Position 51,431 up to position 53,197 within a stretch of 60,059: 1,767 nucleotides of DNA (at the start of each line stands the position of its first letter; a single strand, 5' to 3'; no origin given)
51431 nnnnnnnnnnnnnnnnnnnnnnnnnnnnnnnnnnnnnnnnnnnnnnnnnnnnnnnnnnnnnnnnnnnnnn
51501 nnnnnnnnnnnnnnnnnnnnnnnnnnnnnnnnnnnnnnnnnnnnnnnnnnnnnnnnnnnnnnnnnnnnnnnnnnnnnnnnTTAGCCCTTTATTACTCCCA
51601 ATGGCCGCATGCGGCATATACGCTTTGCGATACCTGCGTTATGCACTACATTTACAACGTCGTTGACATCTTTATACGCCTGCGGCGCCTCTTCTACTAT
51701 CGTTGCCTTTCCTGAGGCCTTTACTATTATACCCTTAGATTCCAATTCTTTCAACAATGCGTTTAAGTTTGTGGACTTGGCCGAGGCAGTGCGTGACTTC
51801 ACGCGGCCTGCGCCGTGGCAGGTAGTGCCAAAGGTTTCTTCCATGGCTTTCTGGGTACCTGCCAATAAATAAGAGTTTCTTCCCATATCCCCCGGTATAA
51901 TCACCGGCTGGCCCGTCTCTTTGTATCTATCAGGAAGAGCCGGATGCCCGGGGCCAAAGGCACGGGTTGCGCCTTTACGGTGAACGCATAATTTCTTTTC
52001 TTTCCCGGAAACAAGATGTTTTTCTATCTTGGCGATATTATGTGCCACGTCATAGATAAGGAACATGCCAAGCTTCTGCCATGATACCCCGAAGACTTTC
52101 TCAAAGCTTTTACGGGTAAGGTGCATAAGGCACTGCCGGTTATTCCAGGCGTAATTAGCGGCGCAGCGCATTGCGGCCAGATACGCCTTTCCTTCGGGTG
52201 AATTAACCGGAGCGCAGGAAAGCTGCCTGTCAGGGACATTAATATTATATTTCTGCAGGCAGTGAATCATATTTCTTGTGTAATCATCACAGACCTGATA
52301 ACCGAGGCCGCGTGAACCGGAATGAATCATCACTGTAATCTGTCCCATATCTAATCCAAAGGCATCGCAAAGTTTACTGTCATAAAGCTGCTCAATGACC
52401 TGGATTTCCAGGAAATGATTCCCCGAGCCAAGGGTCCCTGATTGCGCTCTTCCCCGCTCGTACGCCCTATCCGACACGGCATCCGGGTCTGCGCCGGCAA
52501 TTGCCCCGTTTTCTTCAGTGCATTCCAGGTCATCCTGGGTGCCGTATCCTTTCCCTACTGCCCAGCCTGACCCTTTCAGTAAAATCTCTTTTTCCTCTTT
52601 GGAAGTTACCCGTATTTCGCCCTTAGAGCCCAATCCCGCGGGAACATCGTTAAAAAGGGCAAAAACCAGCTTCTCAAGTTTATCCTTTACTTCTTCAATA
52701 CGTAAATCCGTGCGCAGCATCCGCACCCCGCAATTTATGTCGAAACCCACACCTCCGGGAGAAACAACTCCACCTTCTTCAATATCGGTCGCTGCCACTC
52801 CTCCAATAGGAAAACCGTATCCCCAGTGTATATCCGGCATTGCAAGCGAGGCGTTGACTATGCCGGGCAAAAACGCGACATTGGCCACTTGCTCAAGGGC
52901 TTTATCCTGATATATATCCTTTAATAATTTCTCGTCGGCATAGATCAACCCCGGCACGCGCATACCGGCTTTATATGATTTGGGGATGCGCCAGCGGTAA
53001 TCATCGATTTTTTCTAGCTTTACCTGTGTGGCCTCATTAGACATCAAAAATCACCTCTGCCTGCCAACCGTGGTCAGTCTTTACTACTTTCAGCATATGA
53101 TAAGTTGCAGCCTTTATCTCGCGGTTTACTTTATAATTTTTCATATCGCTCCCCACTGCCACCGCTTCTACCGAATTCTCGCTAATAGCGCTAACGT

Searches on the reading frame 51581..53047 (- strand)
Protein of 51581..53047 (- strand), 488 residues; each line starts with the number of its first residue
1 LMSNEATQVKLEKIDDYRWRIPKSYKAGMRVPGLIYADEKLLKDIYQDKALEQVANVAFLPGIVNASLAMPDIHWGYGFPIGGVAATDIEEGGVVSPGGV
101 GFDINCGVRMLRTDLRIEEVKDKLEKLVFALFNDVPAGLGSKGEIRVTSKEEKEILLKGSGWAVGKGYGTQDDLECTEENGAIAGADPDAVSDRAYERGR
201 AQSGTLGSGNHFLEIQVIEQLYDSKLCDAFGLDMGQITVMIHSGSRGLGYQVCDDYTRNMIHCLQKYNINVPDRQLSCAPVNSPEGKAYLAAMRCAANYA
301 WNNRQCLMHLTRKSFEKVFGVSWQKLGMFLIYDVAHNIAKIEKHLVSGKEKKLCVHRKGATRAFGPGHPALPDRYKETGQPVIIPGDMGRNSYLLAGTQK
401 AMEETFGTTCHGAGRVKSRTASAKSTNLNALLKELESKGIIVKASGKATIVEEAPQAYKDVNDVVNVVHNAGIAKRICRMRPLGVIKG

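Call 59: search_protein_families(library=ncbifam, proteins=[window:51581-53047:-], max_evalue=1e-10)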
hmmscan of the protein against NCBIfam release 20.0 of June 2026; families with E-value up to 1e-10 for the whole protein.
window:51581-53047:- (488 aa): 4 families
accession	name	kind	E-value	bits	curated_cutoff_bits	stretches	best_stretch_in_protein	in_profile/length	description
NF038162.1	RtcB_rel_intein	exception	7.7e-222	739.1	1150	2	105-488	578-961/961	intein-containing RtcB family protein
NF007153.0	PRK09588.1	equivalog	2.1e-49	168.5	407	1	192-486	118-371/379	RNA ligase RtcB family protein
TIGR03073.1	release_rtcB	hypoth_equivalog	1.6e-42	145.8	271.8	1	197-482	112-356/356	RNA ligase RtcB family protein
NF052663.1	RtcB_rel_intein2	exception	4.1e-32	111.8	1050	1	201-466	379-606/626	intein-containing RctB family protein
